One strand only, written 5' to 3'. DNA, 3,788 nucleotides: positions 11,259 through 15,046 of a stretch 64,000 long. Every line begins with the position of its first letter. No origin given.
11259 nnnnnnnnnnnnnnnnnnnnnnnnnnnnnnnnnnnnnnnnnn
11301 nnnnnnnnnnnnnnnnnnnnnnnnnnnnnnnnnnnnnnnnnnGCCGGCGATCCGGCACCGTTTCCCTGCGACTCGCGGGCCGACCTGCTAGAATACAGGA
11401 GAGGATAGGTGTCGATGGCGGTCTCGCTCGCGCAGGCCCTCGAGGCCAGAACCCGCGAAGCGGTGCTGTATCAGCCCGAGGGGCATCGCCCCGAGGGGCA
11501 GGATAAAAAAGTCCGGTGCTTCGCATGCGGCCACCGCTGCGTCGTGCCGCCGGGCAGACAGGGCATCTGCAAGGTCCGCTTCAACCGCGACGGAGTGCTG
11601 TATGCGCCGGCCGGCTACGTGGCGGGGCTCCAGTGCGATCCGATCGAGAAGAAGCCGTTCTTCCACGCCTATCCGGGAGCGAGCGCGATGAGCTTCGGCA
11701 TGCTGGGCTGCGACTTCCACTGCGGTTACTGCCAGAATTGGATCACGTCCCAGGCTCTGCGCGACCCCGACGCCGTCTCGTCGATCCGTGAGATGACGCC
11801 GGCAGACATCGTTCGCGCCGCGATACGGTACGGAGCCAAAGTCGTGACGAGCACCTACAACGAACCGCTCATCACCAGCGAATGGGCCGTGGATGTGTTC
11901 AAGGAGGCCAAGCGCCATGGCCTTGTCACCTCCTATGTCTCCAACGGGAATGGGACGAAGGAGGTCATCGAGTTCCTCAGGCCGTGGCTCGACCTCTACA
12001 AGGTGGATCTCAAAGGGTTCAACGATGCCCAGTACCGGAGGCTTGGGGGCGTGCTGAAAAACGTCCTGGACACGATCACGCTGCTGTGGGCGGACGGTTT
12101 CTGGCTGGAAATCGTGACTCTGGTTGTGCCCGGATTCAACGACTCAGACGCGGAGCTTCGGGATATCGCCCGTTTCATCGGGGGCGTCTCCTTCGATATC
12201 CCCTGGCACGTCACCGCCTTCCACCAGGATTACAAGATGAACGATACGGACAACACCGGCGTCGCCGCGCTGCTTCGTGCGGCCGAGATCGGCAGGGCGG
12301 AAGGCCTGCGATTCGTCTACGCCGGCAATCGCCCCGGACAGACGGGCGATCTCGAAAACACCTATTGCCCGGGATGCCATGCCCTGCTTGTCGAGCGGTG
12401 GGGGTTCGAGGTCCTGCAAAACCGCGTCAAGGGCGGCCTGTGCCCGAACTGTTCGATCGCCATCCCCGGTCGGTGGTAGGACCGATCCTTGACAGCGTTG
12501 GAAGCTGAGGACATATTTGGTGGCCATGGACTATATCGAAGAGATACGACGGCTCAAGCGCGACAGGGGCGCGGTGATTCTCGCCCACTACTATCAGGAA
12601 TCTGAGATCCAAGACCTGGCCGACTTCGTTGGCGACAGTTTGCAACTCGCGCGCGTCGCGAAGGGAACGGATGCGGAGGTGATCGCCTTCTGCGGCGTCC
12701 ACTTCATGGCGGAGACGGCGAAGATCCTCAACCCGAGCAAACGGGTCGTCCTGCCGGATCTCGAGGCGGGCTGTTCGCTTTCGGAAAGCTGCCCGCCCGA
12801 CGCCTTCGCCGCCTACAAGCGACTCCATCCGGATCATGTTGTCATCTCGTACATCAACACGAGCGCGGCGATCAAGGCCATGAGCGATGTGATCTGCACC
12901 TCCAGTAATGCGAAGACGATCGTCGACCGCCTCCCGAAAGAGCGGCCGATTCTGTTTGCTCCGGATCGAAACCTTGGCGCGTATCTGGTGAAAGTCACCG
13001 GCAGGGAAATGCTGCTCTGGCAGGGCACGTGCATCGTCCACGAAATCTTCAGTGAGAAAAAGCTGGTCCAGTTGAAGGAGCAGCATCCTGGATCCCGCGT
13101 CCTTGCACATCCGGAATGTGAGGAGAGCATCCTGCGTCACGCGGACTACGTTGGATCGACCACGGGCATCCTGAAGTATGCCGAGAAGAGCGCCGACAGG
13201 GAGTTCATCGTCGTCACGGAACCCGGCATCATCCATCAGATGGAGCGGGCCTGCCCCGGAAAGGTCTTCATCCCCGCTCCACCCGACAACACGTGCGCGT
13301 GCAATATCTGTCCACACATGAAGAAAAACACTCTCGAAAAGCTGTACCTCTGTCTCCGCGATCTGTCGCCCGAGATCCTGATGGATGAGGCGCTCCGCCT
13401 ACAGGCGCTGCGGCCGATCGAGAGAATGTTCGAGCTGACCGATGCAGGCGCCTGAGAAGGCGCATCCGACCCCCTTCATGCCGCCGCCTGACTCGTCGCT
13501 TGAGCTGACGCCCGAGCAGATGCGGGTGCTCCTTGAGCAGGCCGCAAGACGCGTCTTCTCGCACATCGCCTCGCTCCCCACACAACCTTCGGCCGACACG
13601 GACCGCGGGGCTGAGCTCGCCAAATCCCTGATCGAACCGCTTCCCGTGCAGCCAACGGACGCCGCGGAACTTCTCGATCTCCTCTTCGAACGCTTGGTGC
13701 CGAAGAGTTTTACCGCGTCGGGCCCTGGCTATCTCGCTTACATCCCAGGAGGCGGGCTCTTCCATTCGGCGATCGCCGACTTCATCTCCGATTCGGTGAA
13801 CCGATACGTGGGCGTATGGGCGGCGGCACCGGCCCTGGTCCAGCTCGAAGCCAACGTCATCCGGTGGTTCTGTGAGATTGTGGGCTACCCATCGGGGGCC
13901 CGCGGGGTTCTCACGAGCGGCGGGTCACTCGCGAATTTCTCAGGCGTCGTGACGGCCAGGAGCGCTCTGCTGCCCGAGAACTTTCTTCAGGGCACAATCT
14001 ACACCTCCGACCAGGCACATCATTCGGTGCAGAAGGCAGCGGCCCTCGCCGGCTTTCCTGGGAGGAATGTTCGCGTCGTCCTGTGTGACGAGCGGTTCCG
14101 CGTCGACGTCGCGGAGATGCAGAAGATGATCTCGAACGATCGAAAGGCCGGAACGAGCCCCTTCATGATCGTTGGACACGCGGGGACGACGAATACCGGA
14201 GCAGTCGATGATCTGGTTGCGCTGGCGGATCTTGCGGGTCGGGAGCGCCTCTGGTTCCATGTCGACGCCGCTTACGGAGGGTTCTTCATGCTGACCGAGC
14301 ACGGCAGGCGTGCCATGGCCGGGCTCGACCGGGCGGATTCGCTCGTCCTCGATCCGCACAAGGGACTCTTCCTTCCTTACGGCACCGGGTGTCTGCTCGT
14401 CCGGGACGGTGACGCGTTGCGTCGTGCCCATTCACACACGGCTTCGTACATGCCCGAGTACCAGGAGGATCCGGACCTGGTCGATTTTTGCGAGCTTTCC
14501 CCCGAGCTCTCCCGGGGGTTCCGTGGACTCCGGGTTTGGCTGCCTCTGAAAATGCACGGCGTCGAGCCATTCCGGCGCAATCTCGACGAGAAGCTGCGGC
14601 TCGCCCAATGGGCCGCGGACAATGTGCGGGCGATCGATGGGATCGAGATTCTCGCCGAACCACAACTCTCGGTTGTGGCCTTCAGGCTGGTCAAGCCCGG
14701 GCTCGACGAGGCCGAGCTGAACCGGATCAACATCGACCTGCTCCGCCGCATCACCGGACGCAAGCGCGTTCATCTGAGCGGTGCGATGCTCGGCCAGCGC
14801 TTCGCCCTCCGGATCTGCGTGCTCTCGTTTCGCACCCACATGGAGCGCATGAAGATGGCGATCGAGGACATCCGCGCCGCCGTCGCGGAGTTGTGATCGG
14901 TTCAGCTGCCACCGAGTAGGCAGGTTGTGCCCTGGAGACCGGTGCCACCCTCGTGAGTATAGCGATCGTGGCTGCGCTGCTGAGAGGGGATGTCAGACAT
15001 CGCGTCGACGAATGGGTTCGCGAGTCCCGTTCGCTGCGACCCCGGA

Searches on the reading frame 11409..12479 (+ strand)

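Call 58: search_protein_families(library=pfam, proteins=[window:11409-12479:+], max_evalue=0.001)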
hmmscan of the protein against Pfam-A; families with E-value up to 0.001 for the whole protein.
window:11409-12479:+ (356 aa): 1 family
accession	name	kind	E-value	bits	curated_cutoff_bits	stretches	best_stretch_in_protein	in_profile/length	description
PF04055.27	Radical_SAM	-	3.6e-17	63.5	29.5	1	100-249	6-161/166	Radical SAM superfamily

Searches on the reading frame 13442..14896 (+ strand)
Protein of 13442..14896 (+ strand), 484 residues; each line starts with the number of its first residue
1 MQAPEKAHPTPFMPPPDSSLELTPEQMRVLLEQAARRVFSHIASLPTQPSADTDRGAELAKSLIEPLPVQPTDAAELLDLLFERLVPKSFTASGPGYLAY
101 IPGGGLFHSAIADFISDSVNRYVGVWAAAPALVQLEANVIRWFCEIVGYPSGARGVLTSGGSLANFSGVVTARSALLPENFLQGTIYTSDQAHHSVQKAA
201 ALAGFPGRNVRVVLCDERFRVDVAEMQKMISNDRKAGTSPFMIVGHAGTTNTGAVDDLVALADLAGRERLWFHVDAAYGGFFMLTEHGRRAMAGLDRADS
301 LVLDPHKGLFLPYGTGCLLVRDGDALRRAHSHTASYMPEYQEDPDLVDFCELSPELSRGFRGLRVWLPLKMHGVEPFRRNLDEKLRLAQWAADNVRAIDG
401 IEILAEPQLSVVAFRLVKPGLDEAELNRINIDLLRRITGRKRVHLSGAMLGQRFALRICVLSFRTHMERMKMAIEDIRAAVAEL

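Call 58: search_protein_families(library=pfam, proteins=[window:13442-14896:+], max_evalue=0.001)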
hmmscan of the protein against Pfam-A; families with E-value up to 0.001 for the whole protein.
window:13442-14896:+ (484 aa): 3 families
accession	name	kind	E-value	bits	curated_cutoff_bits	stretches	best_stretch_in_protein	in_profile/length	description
PF00282.25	Pyridoxal_deC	-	5.9e-63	213.3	27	1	71-416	16-374/375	Pyridoxal-dependent decarboxylase conserved domain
PF00266.25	Aminotran_5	-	4e-06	26.5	21.5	1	183-322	88-215/371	Aminotransferase class-V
PF00155.27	Aminotran_1_2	-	0.00094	18.9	19.7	0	156-286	69-196/361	Aminotransferase class I and II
